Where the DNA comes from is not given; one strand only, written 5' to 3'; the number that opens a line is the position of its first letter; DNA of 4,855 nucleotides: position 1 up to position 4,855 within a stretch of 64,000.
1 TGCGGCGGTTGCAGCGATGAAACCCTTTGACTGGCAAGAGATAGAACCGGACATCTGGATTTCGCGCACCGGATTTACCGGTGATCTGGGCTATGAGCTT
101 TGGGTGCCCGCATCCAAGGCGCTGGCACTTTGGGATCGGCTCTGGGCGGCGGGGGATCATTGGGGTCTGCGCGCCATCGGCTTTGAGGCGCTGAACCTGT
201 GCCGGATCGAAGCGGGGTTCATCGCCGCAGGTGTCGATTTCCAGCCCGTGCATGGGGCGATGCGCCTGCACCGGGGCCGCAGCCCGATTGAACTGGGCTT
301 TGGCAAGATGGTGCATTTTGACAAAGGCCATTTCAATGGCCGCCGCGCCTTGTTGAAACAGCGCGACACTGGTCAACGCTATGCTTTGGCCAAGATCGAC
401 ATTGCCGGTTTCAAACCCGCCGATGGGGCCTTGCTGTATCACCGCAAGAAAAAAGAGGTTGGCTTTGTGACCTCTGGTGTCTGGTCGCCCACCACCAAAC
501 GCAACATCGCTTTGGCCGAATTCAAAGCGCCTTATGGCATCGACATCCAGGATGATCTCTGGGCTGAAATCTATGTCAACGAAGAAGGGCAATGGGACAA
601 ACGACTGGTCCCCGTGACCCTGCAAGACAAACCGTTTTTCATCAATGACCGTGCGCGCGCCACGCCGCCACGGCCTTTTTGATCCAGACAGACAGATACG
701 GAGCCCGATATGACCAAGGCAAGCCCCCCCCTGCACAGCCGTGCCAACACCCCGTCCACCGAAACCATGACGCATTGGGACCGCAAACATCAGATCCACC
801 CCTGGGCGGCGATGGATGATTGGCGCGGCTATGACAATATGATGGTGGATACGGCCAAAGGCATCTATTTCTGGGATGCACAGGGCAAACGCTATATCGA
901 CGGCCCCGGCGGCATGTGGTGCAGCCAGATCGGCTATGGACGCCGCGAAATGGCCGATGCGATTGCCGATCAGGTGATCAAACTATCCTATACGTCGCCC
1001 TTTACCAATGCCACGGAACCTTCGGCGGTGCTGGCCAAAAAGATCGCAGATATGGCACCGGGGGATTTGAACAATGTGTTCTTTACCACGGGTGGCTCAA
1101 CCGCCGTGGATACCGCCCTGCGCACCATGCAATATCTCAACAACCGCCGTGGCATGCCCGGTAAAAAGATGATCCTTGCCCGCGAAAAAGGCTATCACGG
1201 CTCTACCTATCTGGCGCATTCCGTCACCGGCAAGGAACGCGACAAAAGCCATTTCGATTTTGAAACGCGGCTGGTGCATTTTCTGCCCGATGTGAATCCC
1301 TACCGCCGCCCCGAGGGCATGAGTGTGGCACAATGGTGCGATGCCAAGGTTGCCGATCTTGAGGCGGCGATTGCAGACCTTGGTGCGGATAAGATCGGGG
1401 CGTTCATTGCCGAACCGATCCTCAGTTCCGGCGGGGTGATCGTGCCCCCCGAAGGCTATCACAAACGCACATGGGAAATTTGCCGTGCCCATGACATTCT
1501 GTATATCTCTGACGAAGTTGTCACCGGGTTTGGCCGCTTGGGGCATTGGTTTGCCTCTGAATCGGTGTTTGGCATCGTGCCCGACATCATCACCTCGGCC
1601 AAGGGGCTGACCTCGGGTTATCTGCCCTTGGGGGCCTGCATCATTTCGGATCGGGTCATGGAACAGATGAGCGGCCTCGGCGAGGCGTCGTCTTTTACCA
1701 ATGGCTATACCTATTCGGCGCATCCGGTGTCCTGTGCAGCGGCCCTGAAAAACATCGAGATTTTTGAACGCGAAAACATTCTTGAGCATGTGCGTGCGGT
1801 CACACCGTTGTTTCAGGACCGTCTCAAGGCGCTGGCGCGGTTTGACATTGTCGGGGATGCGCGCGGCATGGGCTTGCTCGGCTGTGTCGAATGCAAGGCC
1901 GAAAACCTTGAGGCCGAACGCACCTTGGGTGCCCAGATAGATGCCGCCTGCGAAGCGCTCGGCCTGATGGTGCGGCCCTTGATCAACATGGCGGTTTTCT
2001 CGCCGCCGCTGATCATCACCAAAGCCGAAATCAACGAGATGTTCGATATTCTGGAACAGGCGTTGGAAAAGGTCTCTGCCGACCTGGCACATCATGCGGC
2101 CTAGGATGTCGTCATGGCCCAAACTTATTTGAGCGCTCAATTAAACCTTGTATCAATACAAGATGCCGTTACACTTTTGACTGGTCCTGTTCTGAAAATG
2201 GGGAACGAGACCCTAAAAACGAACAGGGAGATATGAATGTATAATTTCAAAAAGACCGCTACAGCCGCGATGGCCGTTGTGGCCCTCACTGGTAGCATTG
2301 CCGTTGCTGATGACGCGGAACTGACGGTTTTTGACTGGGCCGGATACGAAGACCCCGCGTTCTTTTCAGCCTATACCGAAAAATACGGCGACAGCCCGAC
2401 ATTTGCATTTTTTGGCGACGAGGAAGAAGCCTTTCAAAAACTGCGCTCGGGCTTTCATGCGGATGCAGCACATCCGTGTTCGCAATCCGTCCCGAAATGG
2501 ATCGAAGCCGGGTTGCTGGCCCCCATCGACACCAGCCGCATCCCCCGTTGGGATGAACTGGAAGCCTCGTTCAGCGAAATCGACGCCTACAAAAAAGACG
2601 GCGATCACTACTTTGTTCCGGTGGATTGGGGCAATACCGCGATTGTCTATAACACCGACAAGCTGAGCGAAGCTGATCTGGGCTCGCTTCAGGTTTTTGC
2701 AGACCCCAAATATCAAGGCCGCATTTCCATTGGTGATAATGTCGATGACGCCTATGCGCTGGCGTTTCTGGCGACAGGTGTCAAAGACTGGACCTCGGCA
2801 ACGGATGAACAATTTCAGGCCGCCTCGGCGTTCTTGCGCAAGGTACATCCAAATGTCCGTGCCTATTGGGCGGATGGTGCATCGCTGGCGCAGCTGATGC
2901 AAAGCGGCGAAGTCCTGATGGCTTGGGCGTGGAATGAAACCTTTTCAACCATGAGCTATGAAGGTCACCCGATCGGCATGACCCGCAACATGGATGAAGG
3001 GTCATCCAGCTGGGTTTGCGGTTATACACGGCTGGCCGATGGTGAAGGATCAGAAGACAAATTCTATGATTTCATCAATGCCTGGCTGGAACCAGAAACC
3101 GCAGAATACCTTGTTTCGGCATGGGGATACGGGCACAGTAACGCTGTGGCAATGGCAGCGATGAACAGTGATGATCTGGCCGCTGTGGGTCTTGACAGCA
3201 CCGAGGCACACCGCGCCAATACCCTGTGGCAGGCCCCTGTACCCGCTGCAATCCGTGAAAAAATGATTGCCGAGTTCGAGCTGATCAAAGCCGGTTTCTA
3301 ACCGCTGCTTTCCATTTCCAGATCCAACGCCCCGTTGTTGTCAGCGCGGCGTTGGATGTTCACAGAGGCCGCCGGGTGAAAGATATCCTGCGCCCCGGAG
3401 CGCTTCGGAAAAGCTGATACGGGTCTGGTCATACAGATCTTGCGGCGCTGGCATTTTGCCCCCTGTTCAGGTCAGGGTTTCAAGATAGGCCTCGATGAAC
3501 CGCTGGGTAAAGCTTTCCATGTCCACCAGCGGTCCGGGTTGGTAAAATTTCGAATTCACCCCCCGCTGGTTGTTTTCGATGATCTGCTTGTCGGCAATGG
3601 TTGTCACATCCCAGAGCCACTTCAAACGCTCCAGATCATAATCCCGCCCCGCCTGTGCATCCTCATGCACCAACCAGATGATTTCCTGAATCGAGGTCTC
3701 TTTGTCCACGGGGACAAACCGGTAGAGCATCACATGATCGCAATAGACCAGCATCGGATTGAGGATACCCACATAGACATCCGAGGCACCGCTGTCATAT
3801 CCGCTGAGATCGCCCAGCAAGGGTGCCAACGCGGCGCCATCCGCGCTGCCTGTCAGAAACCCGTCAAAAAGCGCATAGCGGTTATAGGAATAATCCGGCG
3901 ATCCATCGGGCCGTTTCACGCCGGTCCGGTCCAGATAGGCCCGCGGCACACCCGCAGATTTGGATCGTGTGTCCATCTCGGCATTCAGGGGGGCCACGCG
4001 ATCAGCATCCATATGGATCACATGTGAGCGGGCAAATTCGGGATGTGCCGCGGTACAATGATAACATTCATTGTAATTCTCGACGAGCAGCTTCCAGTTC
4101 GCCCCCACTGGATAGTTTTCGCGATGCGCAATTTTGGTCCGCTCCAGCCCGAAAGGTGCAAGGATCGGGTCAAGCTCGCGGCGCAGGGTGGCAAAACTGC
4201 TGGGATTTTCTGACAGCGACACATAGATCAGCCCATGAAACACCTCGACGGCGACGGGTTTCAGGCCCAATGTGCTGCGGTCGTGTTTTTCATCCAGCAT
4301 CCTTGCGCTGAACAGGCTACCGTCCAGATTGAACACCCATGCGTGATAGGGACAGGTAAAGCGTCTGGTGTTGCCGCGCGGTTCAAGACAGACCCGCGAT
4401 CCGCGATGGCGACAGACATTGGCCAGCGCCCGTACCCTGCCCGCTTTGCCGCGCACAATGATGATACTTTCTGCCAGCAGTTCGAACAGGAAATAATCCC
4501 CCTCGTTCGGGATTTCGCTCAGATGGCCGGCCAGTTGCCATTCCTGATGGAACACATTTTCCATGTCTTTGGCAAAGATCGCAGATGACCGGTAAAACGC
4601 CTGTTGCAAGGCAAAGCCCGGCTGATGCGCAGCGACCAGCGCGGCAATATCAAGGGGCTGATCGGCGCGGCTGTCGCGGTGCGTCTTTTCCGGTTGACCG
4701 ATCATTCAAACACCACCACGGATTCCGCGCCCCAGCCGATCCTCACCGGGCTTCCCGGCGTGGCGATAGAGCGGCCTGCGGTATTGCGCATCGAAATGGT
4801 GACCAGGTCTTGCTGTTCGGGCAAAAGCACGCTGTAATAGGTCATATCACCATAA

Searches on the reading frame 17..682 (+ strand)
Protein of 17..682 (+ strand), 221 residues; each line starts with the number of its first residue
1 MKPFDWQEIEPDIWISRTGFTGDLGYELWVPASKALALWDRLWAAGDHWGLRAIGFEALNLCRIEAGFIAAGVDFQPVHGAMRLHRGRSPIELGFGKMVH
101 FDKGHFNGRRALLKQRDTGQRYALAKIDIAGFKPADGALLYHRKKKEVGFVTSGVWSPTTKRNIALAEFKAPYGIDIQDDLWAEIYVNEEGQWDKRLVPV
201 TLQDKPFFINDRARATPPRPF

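Call 11: search_protein_families(library=pfam, proteins=[window:17-682:+], max_evalue=0.00001)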
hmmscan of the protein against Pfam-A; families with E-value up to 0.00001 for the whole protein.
window:17-682:+ (221 aa): 2 families
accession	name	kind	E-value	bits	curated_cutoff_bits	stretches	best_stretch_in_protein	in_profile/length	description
PF01571.26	GCV_T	-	2.9e-19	69.8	25.6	1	11-78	177-244/255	Aminomethyltransferase folate-binding domain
PF08669.17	GCV_T_C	-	4.6e-08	33.3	25.9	1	136-208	17-79/80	Glycine cleavage T-protein C-terminal barrel domain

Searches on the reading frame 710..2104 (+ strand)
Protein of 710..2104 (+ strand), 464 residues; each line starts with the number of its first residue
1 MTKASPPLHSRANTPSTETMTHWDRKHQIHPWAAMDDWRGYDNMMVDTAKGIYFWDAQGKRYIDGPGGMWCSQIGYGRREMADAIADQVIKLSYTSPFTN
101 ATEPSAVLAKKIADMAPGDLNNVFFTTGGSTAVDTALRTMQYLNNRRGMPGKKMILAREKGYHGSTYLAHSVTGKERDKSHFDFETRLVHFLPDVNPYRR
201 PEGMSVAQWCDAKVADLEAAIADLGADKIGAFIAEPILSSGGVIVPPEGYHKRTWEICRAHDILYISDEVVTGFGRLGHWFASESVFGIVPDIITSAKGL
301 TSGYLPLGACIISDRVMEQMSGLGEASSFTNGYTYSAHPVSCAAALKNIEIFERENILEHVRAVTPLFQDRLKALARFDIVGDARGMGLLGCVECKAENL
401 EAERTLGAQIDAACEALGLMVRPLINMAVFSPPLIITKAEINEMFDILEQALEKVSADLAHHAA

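Call 11: search_protein_families(library=pfam, proteins=[window:710-2104:+], max_evalue=0.00001)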
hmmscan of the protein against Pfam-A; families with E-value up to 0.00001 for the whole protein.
window:710-2104:+ (464 aa): 1 family
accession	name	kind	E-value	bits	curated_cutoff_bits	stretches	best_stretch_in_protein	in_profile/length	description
PF00202.27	Aminotran_3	-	1.1e-85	288.2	30.5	1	41-452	6-403/403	Aminotransferase class-III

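Call 28: search_protein_families(library=ncbifam, proteins=[window:710-2104:+], max_evalue=1e-10)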
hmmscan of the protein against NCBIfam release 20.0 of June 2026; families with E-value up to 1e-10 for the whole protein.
window:710-2104:+ (464 aa): 68 families (the best 25 are shown)
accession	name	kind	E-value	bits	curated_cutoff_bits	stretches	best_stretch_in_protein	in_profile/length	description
NF005447.0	PRK07036.1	equivalog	6.6e-199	661.4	618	1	15-463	8-463/468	aminotransferase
NF005682.0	PRK07480.1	subfamily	2.6e-130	435.2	510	1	12-460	5-457/459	aminotransferase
NF004767.0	PRK06105.1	subfamily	1.4e-122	409.6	517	1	18-461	6-456/460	aminotransferase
NF005684.0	PRK07482.1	subfamily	1.7e-119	399.4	687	1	16-461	4-461/464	hypothetical protein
NF005102.0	PRK06541.1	equivalog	7.5e-119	397.2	574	1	15-456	7-457/460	aspartate aminotransferase family protein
NF004625.0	PRK05965.1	subfamily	1e-114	383.8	729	1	18-458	4-451/460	hypothetical protein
NF052567.1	OmAmTferAptACaul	equivalog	3.6e-101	339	500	1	42-455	18-431/431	omega-aminotransferase AptA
NF005683.0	PRK07481.1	subfamily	6.7e-100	335.2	575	1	19-456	5-451/453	hypothetical protein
TIGR00508.1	bioA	equivalog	1.3e-92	310.6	405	1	30-452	3-418/419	adenosylmethionine--8-amino-7-oxononanoate transaminase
NF005812.0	PRK07678.1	subfamily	8.9e-92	308.1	488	1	18-455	5-450/451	aminotransferase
NF004718.0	PRK06062.1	subfamily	1.3e-90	304.2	472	1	13-457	12-451/454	hypothetical protein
NF005375.0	PRK06917.1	equivalog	2.5e-89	300.1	535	1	44-460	16-444/448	aspartate aminotransferase family protein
NF005685.0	PRK07483.1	equivalog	2.2e-84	283.9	485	1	45-458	15-441/444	aspartate aminotransferase family protein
NF009068.0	PRK12403.1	equivalog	4.3e-84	282.9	817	1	17-458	11-456/460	aspartate aminotransferase family protein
NF004624.0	PRK05964.1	equivalog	7.8e-82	275.1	494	1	18-455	4-425/427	adenosylmethionine--8-amino-7-oxononanoate transaminase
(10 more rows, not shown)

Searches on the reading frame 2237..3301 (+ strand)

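Call 11: search_protein_families(library=pfam, proteins=[window:2237-3301:+], max_evalue=0.00001)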
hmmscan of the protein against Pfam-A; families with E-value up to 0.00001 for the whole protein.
window:2237-3301:+ (354 aa): 3 families
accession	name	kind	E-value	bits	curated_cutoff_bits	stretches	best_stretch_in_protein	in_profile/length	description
PF13416.11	SBP_bac_8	-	2.4e-23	83.8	27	1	45-306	5-266/279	Bacterial extracellular solute-binding protein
PF13343.11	SBP_bac_6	-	2.2e-15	57.2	24.6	1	85-299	21-218/245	Bacterial extracellular solute-binding protein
PF01547.30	SBP_bac_1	-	2.4e-10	41.3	26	1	85-234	61-238/307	Bacterial extracellular solute-binding protein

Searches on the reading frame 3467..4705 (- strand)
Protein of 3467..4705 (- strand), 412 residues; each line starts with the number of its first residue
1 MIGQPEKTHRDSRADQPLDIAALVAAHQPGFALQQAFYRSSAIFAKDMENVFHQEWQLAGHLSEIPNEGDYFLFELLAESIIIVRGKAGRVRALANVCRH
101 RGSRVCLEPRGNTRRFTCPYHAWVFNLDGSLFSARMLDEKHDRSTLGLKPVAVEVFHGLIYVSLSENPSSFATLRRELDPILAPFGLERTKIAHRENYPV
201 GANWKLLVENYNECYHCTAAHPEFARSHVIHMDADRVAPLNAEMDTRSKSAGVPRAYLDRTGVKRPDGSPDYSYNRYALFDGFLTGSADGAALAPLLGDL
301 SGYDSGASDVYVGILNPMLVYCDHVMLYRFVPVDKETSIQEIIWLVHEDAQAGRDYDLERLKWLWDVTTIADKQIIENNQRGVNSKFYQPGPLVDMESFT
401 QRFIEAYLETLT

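Call 11: search_protein_families(library=pfam, proteins=[window:3467-4705:-], max_evalue=0.00001)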
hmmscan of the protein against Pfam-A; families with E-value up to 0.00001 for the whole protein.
window:3467-4705:- (412 aa): 2 families
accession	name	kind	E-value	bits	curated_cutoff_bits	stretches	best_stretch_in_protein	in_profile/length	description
PF00848.25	Ring_hydroxyl_A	-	3.9e-23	82.9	24.9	1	188-410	2-205/208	Ring hydroxylating alpha subunit (catalytic domain)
PF00355.32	Rieske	-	3.7e-16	59.3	20.3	1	55-135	1-79/88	Rieske [2Fe-2S] domain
